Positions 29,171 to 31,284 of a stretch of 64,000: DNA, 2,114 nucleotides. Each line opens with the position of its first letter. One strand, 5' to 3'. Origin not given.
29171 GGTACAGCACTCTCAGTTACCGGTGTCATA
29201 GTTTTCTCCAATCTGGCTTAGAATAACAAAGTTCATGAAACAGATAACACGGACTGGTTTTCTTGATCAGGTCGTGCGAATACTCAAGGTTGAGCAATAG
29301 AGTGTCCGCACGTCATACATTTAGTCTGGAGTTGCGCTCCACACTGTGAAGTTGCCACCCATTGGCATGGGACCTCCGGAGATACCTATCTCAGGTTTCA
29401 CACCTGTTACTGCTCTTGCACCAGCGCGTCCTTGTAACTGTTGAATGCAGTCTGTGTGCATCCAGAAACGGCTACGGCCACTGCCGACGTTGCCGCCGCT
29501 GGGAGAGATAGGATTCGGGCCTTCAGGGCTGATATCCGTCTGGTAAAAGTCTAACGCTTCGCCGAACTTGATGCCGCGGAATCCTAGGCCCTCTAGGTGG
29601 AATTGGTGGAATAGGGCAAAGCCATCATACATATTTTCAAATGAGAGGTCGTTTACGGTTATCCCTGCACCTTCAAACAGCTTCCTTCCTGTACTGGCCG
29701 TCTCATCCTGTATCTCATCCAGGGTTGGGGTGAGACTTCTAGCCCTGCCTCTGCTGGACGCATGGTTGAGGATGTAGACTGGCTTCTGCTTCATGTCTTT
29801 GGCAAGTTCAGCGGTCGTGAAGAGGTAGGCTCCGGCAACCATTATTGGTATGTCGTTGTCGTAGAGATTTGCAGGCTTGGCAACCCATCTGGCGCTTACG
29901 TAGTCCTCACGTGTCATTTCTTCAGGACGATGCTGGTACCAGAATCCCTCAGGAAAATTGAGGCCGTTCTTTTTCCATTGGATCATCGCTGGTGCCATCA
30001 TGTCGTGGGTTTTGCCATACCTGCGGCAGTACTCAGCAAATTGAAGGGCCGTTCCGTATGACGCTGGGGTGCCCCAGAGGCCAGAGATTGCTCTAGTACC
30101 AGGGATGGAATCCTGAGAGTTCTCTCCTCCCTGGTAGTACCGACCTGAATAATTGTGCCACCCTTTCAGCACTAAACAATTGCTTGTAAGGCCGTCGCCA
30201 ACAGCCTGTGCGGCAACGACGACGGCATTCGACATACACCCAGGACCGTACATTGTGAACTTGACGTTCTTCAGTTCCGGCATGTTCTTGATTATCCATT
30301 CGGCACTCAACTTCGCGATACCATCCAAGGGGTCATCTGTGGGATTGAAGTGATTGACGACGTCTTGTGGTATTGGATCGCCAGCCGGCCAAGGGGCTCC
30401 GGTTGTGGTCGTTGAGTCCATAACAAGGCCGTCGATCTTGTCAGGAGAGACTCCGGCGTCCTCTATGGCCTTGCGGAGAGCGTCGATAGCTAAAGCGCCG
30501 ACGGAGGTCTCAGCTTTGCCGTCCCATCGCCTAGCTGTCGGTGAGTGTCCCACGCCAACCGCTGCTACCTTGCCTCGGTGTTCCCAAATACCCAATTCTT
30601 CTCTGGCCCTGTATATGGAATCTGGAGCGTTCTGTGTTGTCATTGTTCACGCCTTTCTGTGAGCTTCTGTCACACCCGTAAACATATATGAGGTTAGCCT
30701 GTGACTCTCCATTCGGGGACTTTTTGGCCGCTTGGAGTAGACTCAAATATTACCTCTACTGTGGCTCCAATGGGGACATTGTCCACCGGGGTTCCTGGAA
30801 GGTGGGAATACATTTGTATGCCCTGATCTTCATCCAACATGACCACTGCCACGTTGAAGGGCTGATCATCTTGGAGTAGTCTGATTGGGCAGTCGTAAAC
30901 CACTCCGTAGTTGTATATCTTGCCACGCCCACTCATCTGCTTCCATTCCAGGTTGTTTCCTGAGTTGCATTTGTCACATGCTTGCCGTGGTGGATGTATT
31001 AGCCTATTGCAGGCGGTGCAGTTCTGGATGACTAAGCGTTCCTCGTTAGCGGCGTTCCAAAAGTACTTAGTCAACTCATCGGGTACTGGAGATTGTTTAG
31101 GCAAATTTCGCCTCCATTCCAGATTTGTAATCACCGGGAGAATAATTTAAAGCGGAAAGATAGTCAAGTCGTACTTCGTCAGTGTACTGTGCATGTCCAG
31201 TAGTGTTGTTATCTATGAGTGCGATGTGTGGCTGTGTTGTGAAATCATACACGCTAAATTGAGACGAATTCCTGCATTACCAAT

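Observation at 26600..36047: MarR-headed minus-strand cluster: three tandem MFS paralogs, a DUF35/thiolase-like pair, and two translationally coupled family III CoA-transferases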

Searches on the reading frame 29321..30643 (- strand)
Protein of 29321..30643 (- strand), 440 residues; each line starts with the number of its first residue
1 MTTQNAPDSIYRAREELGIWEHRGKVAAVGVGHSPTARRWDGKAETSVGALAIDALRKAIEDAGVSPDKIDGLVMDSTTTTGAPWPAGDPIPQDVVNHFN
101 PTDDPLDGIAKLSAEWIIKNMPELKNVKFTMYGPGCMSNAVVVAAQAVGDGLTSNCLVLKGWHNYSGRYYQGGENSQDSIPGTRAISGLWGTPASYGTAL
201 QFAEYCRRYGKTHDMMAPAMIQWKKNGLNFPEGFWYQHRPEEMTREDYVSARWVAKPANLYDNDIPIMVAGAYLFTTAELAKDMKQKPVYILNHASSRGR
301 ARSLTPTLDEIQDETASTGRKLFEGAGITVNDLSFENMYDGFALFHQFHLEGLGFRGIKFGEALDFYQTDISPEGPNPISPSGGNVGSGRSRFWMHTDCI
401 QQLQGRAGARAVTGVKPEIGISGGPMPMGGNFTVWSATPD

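Call 4: search_protein_families(library=pfam, proteins=[window:29321-30643:-])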
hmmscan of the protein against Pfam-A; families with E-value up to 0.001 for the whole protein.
window:29321-30643:- (440 aa): 1 family
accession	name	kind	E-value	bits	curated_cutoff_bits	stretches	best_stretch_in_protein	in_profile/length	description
PF22691.2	Thiolase_C_1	-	2.2e-12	47.3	28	1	313-416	18-123/144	Thiolase C-terminal domain-like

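Call 5: search_protein_families(library=ncbifam, proteins=[window:29321-30643:-])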
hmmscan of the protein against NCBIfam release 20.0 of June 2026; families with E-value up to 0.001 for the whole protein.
window:29321-30643:- (440 aa): 15 families
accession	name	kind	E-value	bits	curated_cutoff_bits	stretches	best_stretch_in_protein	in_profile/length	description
NF005892.0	PRK07855.1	subfamily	5.8e-34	117.6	469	2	122-424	71-378/390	lipid-transfer protein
NF004811.0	PRK06158.1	subfamily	2.3e-28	99.3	421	1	127-416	78-359/384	acetyl-CoA acetyltransferase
NF004720.0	PRK06064.1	subfamily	2.2e-22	79.4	420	2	198-411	147-361/389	thiolase domain-containing protein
NF004810.0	PRK06157.1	equivalog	9.5e-14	51.3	403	1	185-421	137-377/400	acetyl-CoA acetyltransferase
NF053570.1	AcCoTHIOL_METTL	equivalog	6.7e-13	48.2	600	1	203-421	150-365/385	acetyl-CoA acetyltransferase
NF006180.0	PRK08313.1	subfamily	4.5e-12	45.5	514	1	197-421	143-368/389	thiolase domain-containing protein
NF009228.0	PRK12578.1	subfamily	9.3e-12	44.3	485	2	25-83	4-58/387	thiolase domain-containing protein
NF006010.0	PRK08142.1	subfamily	1.4e-11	43.8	462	1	124-386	72-328/388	thiolase domain-containing protein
NF005704.0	PRK07516.1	subfamily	1.6e-09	37.2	412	1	203-414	152-364/389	thiolase domain-containing protein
NF004721.0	PRK06065.1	equivalog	1.7e-09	37.1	455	1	199-412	154-367/393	thiolase domain-containing protein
NF006102.0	PRK08256.1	subfamily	4.7e-08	32.5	436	1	138-416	86-372/394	lipid-transfer protein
NF004715.0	PRK06059.1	equivalog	5.3e-08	32.2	424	1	206-423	155-386/399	lipid-transfer protein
NF053628.1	BnzsclthlBbsBGT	equivalog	7e-08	31.7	750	1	135-389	87-329/389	benzoylsuccinyl-CoA thiolase subunit BbsB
NF004722.0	PRK06066.1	equivalog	2.4e-05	23.5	516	1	198-408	146-356/385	thiolase domain-containing protein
NF004936.0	PRK06289.1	equivalog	0.00017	20.5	375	1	323-416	286-382/405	acetyl-CoA acetyltransferase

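Call 10: search_solved_structures(query=window:29321-30643:-, max_evalue=0.01, show_alignments=3)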
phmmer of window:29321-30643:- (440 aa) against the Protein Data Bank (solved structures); distinct sequences matched with E-value up to 0.01: 7.
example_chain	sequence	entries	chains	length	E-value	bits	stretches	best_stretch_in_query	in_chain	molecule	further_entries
6ok1_A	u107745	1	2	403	7.9e-19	71.1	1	122-389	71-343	Lipid-transfer protein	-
4u4e_A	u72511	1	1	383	2.3e-17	66.2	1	139-388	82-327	Thiolase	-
9myr_A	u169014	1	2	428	2.6e-17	66.1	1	202-412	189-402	Nonspecific lipid-transfer protein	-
7yvy_A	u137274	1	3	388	1.9e-10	43.5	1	199-434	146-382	Acetyl-CoA acetyltransferase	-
7pxp_C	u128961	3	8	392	3.7e-07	32.6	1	143-422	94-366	Benzoylsuccinyl-CoA thiolase subunit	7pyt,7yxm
4yzo_A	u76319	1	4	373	4.7e-06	29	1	199-424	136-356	Putative acyl-CoA acyltransferase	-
5m3k_C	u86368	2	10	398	0.0089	18.2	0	322-415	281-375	2,4-diacetylphloroglucinol biosynthesis protein PhlC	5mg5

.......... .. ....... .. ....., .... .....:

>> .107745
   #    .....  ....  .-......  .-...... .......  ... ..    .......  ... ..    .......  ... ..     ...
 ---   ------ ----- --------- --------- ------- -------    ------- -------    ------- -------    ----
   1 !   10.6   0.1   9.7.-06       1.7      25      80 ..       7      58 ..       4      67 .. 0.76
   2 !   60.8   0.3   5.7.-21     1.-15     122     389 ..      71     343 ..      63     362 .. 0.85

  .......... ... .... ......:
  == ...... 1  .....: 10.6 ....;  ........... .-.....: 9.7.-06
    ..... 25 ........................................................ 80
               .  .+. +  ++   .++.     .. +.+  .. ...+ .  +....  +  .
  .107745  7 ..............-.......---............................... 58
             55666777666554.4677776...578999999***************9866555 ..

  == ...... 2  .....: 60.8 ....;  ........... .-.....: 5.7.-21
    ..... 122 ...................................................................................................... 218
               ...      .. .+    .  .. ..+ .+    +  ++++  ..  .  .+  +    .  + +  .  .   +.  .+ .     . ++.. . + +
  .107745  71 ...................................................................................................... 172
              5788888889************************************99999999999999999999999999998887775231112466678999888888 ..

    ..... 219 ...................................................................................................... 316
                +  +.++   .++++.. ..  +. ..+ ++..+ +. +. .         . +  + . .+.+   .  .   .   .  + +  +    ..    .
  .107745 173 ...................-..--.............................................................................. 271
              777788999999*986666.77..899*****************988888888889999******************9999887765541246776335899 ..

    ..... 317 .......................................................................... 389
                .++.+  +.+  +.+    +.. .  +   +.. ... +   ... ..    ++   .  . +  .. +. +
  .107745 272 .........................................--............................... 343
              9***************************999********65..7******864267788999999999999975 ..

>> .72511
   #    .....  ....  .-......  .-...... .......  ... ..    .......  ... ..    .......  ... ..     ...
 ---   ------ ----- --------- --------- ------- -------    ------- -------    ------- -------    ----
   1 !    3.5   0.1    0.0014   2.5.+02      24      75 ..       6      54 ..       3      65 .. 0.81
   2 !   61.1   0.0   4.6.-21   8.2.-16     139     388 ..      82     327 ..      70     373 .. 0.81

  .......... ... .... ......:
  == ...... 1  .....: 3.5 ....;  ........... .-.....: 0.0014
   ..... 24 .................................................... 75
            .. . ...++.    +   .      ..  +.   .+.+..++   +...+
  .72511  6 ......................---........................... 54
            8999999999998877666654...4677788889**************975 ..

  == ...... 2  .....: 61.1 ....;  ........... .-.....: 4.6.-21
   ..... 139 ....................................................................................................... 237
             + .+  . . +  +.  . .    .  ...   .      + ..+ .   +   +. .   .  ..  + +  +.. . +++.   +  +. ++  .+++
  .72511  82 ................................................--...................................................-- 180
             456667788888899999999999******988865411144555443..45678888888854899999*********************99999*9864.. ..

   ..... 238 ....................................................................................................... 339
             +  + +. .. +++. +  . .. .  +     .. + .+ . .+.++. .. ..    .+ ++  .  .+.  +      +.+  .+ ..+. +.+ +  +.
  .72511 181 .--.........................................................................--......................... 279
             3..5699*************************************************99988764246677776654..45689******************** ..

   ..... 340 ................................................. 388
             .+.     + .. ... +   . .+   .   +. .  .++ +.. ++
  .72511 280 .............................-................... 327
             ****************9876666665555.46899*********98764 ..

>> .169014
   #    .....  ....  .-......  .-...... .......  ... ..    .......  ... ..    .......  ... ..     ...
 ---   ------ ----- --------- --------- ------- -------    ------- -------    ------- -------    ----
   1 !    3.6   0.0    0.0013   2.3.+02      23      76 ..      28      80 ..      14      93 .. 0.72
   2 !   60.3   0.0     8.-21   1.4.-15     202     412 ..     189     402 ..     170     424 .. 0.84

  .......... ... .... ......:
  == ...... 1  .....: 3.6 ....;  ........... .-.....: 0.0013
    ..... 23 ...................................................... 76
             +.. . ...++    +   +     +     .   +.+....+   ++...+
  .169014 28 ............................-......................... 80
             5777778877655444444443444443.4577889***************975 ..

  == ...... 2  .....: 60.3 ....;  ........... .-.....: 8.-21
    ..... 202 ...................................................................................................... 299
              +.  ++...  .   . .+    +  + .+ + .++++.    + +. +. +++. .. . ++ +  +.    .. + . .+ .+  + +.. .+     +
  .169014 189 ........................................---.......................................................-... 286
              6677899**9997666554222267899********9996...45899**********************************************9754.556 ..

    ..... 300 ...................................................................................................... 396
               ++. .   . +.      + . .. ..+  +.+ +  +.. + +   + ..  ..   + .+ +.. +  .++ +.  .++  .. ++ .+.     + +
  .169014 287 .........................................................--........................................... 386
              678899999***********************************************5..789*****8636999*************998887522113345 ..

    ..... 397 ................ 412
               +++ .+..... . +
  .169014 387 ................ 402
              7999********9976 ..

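Call 97: search_protein_representatives(protein=window:29321-30643:-)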
Query: 440 residues. Proteins with E-value up to 0.001 (for the whole library): 1740; up to 1e-10: 640; up to 1e-30: 75. The best 150 are listed.
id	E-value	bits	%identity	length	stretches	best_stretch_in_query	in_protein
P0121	1.0e-149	515.8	54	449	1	7-440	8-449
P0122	3.9e-144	497.4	74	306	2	223-380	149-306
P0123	6.5e-116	404.3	77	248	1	43-265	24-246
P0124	4.4e-98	345.6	52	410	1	75-384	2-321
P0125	5.1e-98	345.3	72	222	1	96-303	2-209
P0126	1.4e-96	340.6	57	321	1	99-394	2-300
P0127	1.5e-86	307.5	40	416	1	17-416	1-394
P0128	6.3e-85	302.2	42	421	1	19-439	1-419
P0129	1.7e-84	300.8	42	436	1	18-439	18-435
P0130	6.6e-82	292.3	41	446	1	12-432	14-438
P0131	2.3e-72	260.8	82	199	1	304-440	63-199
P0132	2.2e-68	247.7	40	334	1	11-330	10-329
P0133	2.0e-67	244.5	78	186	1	243-382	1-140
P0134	1.5e-64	235.0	66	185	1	266-439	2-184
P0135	3.0e-63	230.7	70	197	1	137-284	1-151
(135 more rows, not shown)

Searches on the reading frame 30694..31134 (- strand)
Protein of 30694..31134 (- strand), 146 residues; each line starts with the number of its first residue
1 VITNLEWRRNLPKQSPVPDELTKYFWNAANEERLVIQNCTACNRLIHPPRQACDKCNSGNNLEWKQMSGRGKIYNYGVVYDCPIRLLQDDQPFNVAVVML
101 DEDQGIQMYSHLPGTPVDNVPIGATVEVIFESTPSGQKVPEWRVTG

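Call 4: search_protein_families(library=pfam, proteins=[window:30694-31134:-])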
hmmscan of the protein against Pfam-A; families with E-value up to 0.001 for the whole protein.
window:30694-31134:- (146 aa): 2 families
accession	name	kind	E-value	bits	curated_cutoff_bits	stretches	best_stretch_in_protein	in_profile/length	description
PF01796.24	OB_ChsH2_C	-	7.9e-13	48.6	27.1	1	64-130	1-64/65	ChsH2, C-terminal OB-fold domain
PF12172.15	zf-ChsH2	-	2.8e-10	40.2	23.2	1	26-60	1-35/37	ChsH2, rubredoxin-like zinc ribbon domain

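Call 5: search_protein_families(library=ncbifam, proteins=[window:30694-31134:-])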
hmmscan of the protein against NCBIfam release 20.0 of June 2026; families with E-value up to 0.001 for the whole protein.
window:30694-31134:- (146 aa): 1 family
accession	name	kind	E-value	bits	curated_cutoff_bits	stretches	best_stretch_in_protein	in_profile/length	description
NF053627.1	BnzsclthlBbsAGT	equivalog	0.00023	21.1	250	1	37-129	39-124/145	benzoylsuccinyl-CoA thiolase subunit BbsA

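Call 93: search_solved_structures(query=window:30694-31134:-, max_evalue=1, show_alignments=2)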
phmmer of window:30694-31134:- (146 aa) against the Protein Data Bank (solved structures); distinct sequences matched with E-value up to 1: 16.
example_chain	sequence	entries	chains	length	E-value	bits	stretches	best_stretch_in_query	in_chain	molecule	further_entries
6ok1_B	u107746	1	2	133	1.1e-13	54.5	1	23-128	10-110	ChsH2(DUF35)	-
6esq_E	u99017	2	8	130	1.9e-11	47.1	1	32-132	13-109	Pfam DUF35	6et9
9myr_B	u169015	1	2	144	1.1e-10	44.7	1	13-135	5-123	Acyl dehydratase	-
6htj_A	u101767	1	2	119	2.1e-06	30.8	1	19-143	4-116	Nucleic-acid-binding protein containing a Zn-ribbon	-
3irb_A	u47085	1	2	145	0.034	17.1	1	23-103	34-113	uncharacterized protein from DUF35 family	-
9vbo_H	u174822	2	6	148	0.079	15.9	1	29-80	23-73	2,4-diacetylphloroglucinol biosynthesis protein PhlB family protein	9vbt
7e62_C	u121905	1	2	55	0.1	15.6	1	29-58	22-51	TGF-beta-activated kinase 1 and MAP3K7-binding protein 2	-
5m3k_B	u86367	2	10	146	0.11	15.5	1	30-84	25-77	2,4-diacetylphloroglucinol biosynthesis protein PhlB | 2,4-diacetylphloroglucinol biosynthesis protein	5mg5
2wwz_C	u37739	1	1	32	0.15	15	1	37-58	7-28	MITOGEN-ACTIVATED PROTEIN KINASE KINASE KINASE 7-INTERACTING PROTEIN 2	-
2wx0_C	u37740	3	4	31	0.19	14.7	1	37-58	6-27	MITOGEN-ACTIVATED PROTEIN KINASE KINASE KINASE 7-INTERACTING PROTEIN 2 | TGF-beta-activated kinase 1 and MAP3K7-binding protein 2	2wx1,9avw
9avt_C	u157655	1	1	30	0.19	14.7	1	38-58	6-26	TGF-beta-activated kinase 1 and MAP3K7-binding protein 2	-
3a9j_C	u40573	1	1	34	0.24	14.4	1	37-58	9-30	Mitogen-activated protein kinase kinase kinase 7-interacting protein 2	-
7zvq_A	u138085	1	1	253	0.27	14.2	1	44-94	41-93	Carotenoid-binding protein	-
7ztr_A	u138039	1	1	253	0.28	14.1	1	44-94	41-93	Carotenoid-binding protein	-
7ztq_A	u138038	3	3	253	0.28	14.1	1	44-94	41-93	Carotenoid-binding protein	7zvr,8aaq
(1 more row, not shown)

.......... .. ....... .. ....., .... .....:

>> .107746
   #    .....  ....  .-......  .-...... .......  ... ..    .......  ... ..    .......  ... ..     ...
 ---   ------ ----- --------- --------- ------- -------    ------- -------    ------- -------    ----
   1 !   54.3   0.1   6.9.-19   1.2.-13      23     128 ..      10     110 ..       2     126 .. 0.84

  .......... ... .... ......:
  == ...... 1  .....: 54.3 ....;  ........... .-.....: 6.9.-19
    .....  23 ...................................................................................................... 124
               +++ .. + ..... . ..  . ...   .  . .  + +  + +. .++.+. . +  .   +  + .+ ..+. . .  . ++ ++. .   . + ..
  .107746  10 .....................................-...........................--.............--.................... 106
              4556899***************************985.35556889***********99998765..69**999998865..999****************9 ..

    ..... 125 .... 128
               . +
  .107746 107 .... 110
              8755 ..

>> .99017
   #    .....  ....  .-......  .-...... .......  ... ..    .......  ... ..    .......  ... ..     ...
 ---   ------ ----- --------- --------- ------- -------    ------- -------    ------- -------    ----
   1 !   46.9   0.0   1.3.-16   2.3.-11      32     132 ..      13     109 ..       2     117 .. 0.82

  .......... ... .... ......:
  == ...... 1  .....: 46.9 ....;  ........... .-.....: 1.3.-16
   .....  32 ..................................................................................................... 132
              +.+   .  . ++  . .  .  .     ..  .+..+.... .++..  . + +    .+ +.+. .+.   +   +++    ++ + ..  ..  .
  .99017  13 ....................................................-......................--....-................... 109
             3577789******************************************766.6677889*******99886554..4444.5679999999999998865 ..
